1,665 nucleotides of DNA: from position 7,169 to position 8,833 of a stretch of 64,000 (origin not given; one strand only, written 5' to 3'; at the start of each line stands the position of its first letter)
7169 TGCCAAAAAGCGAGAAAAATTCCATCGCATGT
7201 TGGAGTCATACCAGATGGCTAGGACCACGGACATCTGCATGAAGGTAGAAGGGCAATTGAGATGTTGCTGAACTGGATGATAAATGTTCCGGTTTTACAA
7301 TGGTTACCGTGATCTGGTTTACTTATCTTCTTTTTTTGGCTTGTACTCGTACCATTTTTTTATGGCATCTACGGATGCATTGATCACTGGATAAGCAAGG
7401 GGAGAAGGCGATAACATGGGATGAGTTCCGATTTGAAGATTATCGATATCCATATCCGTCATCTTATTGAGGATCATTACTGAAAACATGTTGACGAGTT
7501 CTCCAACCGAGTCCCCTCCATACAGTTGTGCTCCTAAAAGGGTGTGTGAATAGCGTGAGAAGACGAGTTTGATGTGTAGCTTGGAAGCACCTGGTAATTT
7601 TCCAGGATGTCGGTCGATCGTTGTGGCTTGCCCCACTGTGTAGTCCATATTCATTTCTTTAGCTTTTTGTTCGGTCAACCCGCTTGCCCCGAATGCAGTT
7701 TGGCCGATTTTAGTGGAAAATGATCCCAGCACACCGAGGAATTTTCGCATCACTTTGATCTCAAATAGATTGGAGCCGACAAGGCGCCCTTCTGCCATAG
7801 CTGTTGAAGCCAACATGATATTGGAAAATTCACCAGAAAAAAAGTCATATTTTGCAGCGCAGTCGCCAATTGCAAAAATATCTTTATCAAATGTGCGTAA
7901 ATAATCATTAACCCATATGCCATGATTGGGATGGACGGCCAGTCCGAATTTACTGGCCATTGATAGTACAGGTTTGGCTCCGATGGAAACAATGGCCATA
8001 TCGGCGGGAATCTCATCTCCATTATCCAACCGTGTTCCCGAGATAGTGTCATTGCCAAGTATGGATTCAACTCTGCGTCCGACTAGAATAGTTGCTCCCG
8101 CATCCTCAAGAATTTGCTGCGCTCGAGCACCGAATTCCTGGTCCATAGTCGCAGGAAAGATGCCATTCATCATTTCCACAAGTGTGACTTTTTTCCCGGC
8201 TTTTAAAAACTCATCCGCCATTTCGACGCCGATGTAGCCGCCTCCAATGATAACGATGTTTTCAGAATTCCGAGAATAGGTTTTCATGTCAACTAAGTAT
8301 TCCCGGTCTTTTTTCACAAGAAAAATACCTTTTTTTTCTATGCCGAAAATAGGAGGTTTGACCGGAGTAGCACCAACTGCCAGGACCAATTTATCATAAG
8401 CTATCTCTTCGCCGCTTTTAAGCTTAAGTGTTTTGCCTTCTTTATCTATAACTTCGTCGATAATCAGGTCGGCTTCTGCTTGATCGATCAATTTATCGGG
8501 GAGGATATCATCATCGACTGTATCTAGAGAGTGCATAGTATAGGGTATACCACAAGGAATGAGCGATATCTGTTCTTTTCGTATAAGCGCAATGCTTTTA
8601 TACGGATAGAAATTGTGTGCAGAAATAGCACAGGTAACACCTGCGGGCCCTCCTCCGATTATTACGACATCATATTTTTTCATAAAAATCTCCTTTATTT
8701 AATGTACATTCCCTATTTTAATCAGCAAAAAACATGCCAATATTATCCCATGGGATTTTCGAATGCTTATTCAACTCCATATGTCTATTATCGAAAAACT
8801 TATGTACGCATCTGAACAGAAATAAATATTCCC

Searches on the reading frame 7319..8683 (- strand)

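Call 57: search_protein_families(library=pfam, proteins=[window:7319-8683:-], max_evalue=0.0001)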
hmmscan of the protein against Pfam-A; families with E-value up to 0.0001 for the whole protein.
window:7319-8683:- (454 aa): 11 families
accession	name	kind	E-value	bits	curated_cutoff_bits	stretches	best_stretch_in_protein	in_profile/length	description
PF07992.20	Pyr_redox_2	-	1.5e-59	202.2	26.1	1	4-299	1-291/291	Pyridine nucleotide-disulphide oxidoreductase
PF00070.33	Pyr_redox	-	2.5e-20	73.2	22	1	142-213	1-71/82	Pyridine nucleotide-disulphide oxidoreductase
PF02852.28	Pyr_redox_dim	-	2.3e-13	50.7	25.3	1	328-426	8-104/110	Pyridine nucleotide-disulphide oxidoreductase, dimerisation domain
PF13738.12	Pyr_redox_3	-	1.3e-11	44.7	30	1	91-254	120-285/305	Pyridine nucleotide-disulphide oxidoreductase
PF03486.20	HI0933_like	-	2e-09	37.7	50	0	5-24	2-21/244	HI0933-like protein Rossmann domain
PF01266.30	DAO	-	7.5e-09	36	27.9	0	143-171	2-30/353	FAD dependent oxidoreductase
PF00890.30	FAD_binding_2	-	2e-06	27.7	20.4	0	5-38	1-32/414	FAD binding domain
PF05834.18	Lycopene_cycl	-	6.4e-06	25.9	23.4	0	143-177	2-39/380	Lycopene cyclase protein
PF01134.28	GIDA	-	8.6e-06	25.5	22.1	0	5-24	1-20/391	Glucose inhibited division protein A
PF12831.13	FAD_oxidored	-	1.9e-05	24.6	27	0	5-23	1-19/416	FAD dependent oxidoreductase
PF13434.12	Lys_Orn_oxgnase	-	4e-05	23.4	21.3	0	91-173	143-221/339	L-lysine 6-monooxygenase/L-ornithine 5-monooxygenase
